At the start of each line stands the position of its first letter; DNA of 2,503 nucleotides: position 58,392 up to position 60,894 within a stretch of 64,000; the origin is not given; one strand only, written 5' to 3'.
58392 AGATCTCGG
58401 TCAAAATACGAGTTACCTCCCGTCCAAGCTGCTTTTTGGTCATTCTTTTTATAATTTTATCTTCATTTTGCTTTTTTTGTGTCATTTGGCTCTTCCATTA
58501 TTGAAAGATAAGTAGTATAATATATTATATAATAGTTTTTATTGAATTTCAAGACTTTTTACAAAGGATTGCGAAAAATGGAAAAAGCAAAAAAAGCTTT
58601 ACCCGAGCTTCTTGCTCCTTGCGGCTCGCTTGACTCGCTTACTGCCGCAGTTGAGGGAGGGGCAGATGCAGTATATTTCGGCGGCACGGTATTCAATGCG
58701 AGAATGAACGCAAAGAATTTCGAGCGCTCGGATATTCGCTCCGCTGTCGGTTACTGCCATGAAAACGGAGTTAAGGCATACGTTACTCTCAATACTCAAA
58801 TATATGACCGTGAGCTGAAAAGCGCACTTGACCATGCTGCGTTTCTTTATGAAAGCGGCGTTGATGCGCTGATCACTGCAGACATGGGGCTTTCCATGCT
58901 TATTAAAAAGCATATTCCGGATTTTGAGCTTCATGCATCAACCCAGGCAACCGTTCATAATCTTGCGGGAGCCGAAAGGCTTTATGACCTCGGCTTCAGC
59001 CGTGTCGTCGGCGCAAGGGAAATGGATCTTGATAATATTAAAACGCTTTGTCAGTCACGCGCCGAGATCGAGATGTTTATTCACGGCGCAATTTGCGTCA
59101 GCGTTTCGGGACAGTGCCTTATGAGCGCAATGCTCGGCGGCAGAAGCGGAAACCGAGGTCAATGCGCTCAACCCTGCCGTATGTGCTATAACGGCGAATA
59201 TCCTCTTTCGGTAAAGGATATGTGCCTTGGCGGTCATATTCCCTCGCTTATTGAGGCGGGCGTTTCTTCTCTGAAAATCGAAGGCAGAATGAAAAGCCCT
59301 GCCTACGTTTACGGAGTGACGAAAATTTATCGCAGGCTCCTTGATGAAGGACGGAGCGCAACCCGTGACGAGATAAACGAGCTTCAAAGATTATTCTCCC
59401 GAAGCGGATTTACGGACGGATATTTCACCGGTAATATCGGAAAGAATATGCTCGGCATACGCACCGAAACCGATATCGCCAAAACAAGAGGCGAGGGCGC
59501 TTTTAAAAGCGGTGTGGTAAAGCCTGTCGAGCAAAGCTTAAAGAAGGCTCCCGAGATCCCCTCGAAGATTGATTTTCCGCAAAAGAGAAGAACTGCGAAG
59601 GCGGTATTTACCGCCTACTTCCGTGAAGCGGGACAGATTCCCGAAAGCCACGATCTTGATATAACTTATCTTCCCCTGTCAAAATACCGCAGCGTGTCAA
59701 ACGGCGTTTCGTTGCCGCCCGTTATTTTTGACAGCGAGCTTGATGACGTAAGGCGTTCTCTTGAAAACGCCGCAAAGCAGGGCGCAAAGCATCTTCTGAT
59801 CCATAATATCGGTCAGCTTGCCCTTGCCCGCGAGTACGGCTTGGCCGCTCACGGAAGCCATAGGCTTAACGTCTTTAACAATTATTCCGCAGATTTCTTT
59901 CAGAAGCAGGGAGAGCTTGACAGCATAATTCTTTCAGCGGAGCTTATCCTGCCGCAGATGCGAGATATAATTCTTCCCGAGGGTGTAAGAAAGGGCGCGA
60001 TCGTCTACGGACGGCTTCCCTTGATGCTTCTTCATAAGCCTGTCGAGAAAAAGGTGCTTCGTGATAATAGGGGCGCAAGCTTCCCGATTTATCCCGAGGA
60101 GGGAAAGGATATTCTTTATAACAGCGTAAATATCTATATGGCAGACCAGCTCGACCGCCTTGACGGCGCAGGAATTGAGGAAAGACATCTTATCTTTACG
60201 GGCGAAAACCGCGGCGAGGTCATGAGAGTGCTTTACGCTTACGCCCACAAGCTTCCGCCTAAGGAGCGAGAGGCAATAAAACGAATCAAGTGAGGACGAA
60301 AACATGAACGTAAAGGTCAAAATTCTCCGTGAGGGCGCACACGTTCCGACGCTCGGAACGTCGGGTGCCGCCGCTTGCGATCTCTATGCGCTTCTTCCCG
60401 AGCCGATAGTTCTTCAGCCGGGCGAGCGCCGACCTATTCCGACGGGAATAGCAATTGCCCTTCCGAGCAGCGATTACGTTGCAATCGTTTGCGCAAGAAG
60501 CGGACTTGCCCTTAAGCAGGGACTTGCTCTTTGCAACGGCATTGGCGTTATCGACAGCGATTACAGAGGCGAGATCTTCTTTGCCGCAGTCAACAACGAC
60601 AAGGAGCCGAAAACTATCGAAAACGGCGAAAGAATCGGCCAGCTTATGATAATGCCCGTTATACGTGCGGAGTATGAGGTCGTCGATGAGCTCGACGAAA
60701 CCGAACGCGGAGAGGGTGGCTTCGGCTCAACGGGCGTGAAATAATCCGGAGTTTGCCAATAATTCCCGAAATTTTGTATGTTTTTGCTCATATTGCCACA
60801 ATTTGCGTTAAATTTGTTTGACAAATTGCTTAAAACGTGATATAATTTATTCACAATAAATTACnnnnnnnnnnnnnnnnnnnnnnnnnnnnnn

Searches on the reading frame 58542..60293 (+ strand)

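Call 45: search_protein_families(library=pfam, proteins=[window:58542-60293:+])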
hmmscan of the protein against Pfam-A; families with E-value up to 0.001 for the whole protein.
window:58542-60293:+ (583 aa): 1 family
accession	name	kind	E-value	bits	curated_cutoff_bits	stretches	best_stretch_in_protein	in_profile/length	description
PF01136.24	Peptidase_U32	-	3.6e-77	259.2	22.4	2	94-298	3-230/233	Peptidase family U32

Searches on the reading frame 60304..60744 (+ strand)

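Call 45: search_protein_families(library=pfam, proteins=[window:60304-60744:+])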
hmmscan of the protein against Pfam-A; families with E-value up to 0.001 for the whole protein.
window:60304-60744:+ (146 aa): 2 families
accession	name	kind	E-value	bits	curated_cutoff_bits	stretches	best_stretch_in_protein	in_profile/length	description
PF00692.24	dUTPase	-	9.9e-28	96.9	22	1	12-144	3-129/129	dUTPase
PF22769.1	DCD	-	1.2e-05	25.9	27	1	34-117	70-151/153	dCTP deaminase-like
